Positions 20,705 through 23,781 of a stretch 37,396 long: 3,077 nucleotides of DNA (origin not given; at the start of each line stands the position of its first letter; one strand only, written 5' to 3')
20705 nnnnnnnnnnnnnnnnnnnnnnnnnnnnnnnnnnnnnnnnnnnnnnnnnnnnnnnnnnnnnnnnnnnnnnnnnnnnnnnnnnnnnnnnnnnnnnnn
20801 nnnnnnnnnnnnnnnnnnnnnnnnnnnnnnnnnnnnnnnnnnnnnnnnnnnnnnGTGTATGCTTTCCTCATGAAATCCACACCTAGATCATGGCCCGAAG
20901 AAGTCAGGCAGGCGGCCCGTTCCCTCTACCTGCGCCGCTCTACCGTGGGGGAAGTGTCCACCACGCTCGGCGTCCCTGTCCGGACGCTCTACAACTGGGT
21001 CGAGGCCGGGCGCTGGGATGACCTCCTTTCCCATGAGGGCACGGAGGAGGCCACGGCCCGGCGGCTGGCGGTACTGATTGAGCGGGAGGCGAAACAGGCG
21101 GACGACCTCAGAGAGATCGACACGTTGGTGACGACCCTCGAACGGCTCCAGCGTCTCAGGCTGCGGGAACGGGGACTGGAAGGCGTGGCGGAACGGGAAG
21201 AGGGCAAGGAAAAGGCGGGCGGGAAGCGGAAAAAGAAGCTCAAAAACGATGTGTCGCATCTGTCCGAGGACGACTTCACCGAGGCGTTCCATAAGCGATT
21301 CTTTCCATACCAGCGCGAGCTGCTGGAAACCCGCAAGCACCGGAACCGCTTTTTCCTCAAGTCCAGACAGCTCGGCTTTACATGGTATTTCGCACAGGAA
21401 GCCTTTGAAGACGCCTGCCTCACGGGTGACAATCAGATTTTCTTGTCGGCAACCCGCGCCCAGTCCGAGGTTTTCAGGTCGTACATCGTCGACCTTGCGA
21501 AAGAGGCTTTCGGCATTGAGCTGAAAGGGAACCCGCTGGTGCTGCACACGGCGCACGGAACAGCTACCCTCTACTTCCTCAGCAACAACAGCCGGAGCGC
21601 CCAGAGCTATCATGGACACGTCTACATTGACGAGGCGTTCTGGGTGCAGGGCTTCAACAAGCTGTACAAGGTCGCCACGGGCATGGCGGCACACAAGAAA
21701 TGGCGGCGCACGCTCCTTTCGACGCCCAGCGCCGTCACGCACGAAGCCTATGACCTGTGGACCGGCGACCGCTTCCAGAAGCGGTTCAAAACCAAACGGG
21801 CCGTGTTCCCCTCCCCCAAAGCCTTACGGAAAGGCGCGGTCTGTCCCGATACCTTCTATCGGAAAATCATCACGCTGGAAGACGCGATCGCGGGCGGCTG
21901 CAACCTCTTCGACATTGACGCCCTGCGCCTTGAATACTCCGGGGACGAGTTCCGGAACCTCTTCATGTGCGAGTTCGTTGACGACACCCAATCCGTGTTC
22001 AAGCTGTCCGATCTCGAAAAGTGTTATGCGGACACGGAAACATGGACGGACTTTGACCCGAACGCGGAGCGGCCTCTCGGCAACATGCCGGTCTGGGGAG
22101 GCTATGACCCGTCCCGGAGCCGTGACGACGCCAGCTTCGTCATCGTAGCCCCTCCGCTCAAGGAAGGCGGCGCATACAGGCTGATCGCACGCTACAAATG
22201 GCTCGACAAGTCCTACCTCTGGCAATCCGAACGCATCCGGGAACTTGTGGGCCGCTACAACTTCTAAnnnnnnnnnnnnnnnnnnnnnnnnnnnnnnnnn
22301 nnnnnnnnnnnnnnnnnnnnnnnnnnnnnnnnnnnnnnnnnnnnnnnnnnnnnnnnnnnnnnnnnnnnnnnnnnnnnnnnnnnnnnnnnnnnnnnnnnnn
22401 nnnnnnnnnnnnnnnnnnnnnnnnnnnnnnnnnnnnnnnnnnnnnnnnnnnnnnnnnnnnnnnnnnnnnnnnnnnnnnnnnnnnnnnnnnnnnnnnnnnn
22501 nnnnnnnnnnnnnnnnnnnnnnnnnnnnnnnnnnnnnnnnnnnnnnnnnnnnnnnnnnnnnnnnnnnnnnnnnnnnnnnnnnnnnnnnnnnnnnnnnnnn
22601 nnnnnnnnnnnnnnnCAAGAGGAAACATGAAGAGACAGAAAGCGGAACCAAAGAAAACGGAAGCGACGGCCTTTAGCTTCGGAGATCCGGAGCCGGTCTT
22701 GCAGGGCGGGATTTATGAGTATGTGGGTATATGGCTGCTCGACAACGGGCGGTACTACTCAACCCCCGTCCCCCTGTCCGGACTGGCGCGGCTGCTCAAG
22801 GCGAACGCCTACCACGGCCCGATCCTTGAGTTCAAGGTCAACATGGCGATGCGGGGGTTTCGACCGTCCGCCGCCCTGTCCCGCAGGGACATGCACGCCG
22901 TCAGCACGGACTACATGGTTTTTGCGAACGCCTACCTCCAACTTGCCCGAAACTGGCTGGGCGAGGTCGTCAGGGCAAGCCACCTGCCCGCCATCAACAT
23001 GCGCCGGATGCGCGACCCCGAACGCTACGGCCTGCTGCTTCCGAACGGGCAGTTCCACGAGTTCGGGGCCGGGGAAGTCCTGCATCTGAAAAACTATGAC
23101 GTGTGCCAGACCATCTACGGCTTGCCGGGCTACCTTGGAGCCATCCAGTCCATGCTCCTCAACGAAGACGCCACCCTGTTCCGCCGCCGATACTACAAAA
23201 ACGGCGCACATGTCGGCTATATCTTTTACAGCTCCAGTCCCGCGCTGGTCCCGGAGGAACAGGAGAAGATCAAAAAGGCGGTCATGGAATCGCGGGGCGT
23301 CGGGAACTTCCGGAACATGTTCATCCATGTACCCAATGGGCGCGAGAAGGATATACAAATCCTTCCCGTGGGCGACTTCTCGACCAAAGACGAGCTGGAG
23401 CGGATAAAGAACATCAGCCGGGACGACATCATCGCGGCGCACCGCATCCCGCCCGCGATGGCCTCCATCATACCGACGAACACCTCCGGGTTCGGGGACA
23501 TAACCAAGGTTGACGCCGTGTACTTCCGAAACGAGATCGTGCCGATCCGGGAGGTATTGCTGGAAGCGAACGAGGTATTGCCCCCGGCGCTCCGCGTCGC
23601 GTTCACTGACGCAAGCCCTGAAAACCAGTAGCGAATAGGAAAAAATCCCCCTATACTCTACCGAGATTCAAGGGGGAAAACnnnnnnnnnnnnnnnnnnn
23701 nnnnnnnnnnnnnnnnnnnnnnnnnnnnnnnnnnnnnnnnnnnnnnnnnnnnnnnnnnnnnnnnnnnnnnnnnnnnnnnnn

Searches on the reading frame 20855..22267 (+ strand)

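Call 39: search_protein_families(library=pfam, proteins=[window:20855-22267:+], max_evalue=0.001)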
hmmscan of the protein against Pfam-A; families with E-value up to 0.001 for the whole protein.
window:20855-22267:+ (470 aa): 3 families
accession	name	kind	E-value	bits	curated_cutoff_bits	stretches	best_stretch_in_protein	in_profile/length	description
PF03237.21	Terminase_6N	-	6.5e-47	160.4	22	1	167-388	2-214/215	Terminase large subunit, T4likevirus-type, N-terminal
PF06056.18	Terminase_5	-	3.5e-10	40.1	20.3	1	16-72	1-57/58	Putative ATPase subunit of terminase (gpP-like)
PF17289.8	Terminase_6C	-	0.0002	21.8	22.6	1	415-469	1-54/155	Terminase RNaseH-like domain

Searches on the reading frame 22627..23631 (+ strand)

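Call 39: search_protein_families(library=pfam, proteins=[window:22627-23631:+], max_evalue=0.001)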
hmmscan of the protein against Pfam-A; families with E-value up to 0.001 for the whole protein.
window:22627-23631:+ (334 aa): 1 family
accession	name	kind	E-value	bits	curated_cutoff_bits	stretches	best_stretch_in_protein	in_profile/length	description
PF04860.17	Phage_portal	-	2.3e-14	53.8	39.1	1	89-308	55-265/321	Phage portal protein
